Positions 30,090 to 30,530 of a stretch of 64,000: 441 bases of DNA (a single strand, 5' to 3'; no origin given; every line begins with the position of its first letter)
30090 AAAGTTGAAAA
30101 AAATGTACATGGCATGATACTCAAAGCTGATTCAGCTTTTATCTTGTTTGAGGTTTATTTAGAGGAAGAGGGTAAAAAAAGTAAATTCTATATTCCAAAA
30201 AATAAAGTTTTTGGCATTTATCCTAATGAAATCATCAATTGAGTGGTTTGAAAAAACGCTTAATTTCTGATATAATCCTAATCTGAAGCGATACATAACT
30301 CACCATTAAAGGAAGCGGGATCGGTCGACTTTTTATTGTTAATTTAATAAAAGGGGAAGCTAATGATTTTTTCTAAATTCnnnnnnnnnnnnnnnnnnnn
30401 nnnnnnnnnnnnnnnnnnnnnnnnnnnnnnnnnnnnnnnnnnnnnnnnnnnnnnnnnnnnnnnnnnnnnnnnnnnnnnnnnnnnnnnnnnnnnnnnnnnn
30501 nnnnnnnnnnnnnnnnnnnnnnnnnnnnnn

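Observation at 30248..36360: Six-gene operon of unassigned function: LLM monooxygenase, ThDP enzyme, 'amino acid synthesis' DUF, alpha/beta hydrolase, ALDH and a small Cys/His protein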

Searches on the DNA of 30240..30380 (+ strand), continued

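Call 95: search_with_rna_model(model_id=R1, sources=[L097, L098, L099, L100, L101, L102, L103, L104, L105, L106, L107, L108, L109, L110, L111, L112, L113, L114, L115, L116, L117, L118, L119, L120, L121, L122, L123, L124, L125, L126, L127, L128, L129, L130, L131, L132, L133, L134, L135, L136, L137, L138, L139, L140, L141, L142, L143, L144, L145, L146, L147, L148, L149, L150, L151, L152, L153, L154, L155, L156, L157, L158, L159, L160, L161, L162, L163, L164, L165, L166, L167, L168, L169, L170, L171, L172, L173, L174, L175, L176, L177, L178, L179, L180, L181, L182, L183, L184, L185, L186, L187, L188, L189, L190, L191, L192, L193, L194, L195, L196], max_evalue=0.001, make_alignment=true)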
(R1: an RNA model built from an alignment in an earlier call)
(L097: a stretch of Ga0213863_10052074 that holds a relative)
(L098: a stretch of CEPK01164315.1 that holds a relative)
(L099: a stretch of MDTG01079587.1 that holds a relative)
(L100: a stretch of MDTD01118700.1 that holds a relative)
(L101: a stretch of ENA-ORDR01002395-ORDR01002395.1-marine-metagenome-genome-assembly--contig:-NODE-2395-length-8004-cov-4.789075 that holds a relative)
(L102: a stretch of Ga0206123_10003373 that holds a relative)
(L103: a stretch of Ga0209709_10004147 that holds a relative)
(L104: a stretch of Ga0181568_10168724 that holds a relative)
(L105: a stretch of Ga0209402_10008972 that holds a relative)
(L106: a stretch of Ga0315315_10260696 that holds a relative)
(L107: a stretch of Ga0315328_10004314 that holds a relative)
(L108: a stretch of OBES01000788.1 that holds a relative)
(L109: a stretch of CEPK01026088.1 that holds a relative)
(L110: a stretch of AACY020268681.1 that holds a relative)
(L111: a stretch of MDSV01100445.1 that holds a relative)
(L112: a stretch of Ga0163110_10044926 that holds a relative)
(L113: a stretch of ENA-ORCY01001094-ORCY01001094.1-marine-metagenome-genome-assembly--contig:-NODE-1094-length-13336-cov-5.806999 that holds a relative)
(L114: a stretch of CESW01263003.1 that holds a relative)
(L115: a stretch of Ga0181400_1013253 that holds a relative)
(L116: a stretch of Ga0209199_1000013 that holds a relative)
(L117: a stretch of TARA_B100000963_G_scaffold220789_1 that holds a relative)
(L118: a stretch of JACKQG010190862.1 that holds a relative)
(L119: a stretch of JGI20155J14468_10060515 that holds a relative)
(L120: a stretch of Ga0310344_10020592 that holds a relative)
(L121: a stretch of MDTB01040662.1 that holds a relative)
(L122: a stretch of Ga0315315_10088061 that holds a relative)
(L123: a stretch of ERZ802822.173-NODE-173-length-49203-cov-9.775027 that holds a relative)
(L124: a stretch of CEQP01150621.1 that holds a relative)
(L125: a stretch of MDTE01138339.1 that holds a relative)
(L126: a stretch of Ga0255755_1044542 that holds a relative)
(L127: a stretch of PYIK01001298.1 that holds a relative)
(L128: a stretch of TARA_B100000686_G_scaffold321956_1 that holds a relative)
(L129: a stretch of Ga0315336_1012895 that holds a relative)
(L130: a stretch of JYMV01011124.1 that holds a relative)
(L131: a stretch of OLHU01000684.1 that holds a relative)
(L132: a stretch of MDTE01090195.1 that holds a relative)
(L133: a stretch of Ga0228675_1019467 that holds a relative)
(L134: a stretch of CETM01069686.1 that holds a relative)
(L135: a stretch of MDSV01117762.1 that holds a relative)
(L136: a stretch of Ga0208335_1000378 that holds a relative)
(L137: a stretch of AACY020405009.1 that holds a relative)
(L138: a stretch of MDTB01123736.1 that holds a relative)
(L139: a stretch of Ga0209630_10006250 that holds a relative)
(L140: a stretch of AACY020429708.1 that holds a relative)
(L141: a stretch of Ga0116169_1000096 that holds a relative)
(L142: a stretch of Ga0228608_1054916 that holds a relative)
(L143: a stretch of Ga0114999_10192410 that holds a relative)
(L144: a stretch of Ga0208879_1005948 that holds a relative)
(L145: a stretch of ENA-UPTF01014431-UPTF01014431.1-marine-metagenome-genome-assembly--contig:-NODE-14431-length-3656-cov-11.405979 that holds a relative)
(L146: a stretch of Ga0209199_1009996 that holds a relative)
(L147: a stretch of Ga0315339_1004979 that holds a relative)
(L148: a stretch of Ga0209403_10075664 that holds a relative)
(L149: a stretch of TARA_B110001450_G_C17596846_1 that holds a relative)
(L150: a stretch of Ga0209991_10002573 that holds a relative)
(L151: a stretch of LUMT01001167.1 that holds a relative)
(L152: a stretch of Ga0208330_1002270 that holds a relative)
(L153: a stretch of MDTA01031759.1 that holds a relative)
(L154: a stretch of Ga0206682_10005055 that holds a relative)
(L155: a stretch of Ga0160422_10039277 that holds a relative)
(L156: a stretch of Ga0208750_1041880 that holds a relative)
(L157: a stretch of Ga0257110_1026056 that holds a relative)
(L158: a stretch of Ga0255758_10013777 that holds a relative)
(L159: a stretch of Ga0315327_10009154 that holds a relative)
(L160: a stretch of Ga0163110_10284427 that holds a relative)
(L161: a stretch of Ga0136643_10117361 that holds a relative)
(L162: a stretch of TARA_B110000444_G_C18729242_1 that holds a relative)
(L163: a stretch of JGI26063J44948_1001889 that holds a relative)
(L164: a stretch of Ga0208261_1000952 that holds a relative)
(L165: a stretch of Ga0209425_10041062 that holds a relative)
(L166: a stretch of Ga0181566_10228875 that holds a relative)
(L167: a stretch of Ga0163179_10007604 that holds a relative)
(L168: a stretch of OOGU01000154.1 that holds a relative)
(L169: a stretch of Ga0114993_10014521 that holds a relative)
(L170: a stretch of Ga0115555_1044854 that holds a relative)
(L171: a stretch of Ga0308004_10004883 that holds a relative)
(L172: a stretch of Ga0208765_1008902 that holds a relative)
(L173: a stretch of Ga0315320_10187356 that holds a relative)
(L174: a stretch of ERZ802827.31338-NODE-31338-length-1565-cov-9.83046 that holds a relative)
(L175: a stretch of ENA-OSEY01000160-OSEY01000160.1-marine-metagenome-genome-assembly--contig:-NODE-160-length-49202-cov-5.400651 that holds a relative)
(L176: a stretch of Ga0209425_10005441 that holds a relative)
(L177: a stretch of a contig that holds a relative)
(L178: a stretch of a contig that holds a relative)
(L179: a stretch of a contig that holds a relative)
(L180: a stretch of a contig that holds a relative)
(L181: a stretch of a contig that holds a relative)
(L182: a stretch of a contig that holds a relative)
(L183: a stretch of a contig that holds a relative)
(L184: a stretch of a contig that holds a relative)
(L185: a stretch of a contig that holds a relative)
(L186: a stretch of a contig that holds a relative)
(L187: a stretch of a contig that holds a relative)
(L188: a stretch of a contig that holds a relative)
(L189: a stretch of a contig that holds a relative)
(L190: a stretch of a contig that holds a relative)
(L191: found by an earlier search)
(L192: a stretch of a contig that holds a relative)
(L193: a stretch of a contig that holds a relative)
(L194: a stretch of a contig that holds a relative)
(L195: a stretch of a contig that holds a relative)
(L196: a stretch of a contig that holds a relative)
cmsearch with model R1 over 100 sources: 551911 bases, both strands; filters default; matches with E-value up to 0.001: 94.
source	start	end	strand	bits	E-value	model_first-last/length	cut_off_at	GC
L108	515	568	+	79.4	3e-17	1-54/54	no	0.41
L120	3995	4048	-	78.9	4e-17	1-54/54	no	0.41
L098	2422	2475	-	78.4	5.4e-17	1-54/54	no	0.43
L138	2147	2200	+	78.1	6.3e-17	1-54/54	no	0.44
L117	1078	1131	-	77.3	1e-16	1-54/54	no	0.41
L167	3323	3376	+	77.2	1.1e-16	1-54/54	no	0.43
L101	4745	4798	+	77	1.2e-16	1-54/54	no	0.41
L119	1435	1488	+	77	1.2e-16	1-54/54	no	0.41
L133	1343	1396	+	77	1.2e-16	1-54/54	no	0.41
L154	1226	1279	-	77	1.2e-16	1-54/54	no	0.41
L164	10183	10238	+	75.9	2.4e-16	1-54/54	no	0.41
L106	1208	1261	+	75.2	3.7e-16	1-54/54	no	0.43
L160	1142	1200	+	75.1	3.8e-16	1-54/54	no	0.37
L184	3068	3126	-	75.1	3.8e-16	1-54/54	no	0.37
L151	5646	5704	+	74.4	6e-16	1-54/54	no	0.39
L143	109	162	-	74.2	6.7e-16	1-54/54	no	0.39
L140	67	125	-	73.1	1.3e-15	1-54/54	no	0.39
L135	567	619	-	72.6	1.7e-15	1-54/54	no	0.42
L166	1060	1120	+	72.3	2.1e-15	1-54/54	no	0.38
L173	1203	1256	+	72.2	2.1e-15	1-54/54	no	0.39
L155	75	133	-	71.9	2.6e-15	1-54/54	no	0.41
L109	1993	2052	-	71.8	2.7e-15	1-54/54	no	0.4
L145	365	413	-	71.8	2.8e-15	1-54/54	no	0.43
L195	98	153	-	71.5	3.3e-15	1-54/54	no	0.38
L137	887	945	-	71.4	3.5e-15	1-54/54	no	0.39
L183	3523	3576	+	71.4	3.6e-15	1-54/54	no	0.46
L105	3633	3681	-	71.4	3.6e-15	1-54/54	no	0.41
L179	4836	4891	+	71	4.6e-15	1-54/54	no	0.39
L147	8089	8142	+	70.9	4.9e-15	1-54/54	no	0.41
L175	9355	9415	+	70.8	5e-15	1-54/54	no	0.41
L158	3155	3214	+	70.3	7e-15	1-54/54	no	0.38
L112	2427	2481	+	69.3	1.3e-14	1-54/54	no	0.44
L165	499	548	-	69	1.5e-14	1-54/54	no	0.46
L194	6647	6700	-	68.9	1.6e-14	1-54/54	no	0.41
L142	110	159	-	68.7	1.8e-14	1-54/54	no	0.46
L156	948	996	+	68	2.7e-14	1-54/54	no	0.45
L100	153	213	-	67.9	2.8e-14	1-54/54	no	0.43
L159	5265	5312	-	67.7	3.2e-14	1-54/54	no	0.44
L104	1137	1194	+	67.6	3.5e-14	1-54/54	no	0.34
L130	4137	4188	-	67.1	4.5e-14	1-54/54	no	0.38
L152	22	73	+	67.1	4.5e-14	1-54/54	no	0.38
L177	1563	1618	+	66.9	5.3e-14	1-54/54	no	0.36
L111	8178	8227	+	66.8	5.6e-14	1-54/54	no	0.46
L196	1889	1940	+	66.7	6e-14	1-54/54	no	0.4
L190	978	1032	-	66.3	7.3e-14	1-54/54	no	0.35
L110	1067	1122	+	66.3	7.3e-14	1-54/54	no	0.38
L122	1261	1316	+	66.3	7.3e-14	1-54/54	no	0.38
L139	3270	3325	-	66.3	7.3e-14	1-54/54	no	0.38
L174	1452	1507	+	66.3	7.3e-14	1-54/54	no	0.38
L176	39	94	-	66.3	7.3e-14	1-54/54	no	0.38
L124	4145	4205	-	66.2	7.7e-14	1-54/54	no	0.38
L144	867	918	+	65.9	9.4e-14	1-54/54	no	0.4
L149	941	995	+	65.7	1.1e-13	1-54/54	no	0.38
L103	6924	6972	+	65.2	1.4e-13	1-54/54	no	0.41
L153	5364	5412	+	64.5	2.2e-13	1-54/54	no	0.51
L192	2403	2453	-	64.2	2.6e-13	1-54/54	no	0.43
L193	649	696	-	64.2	2.6e-13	1-54/54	no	0.48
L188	346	398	+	64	2.9e-13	1-54/54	no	0.42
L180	3022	3073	-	63.7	3.6e-13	1-54/54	no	0.46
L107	4761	4808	-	63.4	4.3e-13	1-54/54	no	0.48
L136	8293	8357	-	63.3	4.4e-13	1-54/54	no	0.38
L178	4073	4137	-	63.3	4.4e-13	1-54/54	no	0.38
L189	905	969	-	63.3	4.4e-13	1-54/54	no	0.38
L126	227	280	-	62.5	7.2e-13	1-54/54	no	0.39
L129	679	728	-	62.4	7.9e-13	1-54/54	no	0.5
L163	2419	2472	-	62.1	9.4e-13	1-54/54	no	0.44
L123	4017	4062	+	62.1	9.5e-13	1-54/54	no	0.46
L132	4714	4762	-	62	9.9e-13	1-54/54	no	0.45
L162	695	744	+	61.4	1.4e-12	1-54/54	no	0.46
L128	1687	1735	-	61.4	1.4e-12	1-54/54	no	0.51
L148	1450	1497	-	61.4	1.4e-12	1-54/54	no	0.44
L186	9044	9093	-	61.1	1.7e-12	1-54/54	no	0.48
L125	9880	9926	-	60.8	2e-12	1-54/54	no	0.47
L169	3121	3173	-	60.4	2.5e-12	1-54/54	no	0.4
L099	2703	2758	-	57.6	1.4e-11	1-54/54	no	0.39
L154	10400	10459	-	56.7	2.4e-11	1-54/54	no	0.43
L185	120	192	+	55.5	4.8e-11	1-54/54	no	0.37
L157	77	141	-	54.3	9.6e-11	1-54/54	no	0.45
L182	2153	2213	+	53.9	1.2e-10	1-54/54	no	0.41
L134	3568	3614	+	52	3.9e-10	1-51/54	3'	0.53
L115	1083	1142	-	51.9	4.2e-10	1-54/54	no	0.45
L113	12526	12597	-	51.9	4.2e-10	1-54/54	no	0.39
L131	4085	4156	-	51.9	4.2e-10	1-54/54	no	0.39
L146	5209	5280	-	51.9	4.2e-10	1-54/54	no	0.39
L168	4959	5030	-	51.9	4.2e-10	1-54/54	no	0.39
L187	501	560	-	51.9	4.2e-10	1-54/54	no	0.4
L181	1163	1227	+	50.6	8.9e-10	1-54/54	no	0.34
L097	91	152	-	49.8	1.5e-09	1-54/54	no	0.45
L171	5174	5245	+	49.3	2e-09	1-54/54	no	0.39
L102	5846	5908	+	49.2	2.1e-09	1-54/54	no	0.4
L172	666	731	-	48.2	3.8e-09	1-54/54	no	0.38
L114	2250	2299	+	47.5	5.9e-09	1-45/54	3'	0.36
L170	102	174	+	43.2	7.7e-08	1-54/54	no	0.42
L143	311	386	-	33.7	2.2e-05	1-54/54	no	0.34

Alignment A5: 94 matches aligned to the model, 105 columns, each read 5' to 3' on its own strand. Consensus structure (alignment columns), stored with it:
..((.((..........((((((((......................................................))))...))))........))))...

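Call 110: search_with_rna_model(model_id=R1, sources=[L219, L220, L221, L217, L218], max_evalue=0.01, show_alignments=3)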
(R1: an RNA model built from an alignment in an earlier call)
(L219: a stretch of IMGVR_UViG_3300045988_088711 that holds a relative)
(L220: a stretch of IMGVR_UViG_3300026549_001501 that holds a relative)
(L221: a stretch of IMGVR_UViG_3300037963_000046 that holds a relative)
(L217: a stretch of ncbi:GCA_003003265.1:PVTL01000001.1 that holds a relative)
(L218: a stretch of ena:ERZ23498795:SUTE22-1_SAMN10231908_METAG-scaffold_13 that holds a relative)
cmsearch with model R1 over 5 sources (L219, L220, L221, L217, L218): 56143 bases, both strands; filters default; matches with E-value up to 0.01: 1.
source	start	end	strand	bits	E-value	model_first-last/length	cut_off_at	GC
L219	8654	8713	-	23.1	0.0013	1-54/54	no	0.37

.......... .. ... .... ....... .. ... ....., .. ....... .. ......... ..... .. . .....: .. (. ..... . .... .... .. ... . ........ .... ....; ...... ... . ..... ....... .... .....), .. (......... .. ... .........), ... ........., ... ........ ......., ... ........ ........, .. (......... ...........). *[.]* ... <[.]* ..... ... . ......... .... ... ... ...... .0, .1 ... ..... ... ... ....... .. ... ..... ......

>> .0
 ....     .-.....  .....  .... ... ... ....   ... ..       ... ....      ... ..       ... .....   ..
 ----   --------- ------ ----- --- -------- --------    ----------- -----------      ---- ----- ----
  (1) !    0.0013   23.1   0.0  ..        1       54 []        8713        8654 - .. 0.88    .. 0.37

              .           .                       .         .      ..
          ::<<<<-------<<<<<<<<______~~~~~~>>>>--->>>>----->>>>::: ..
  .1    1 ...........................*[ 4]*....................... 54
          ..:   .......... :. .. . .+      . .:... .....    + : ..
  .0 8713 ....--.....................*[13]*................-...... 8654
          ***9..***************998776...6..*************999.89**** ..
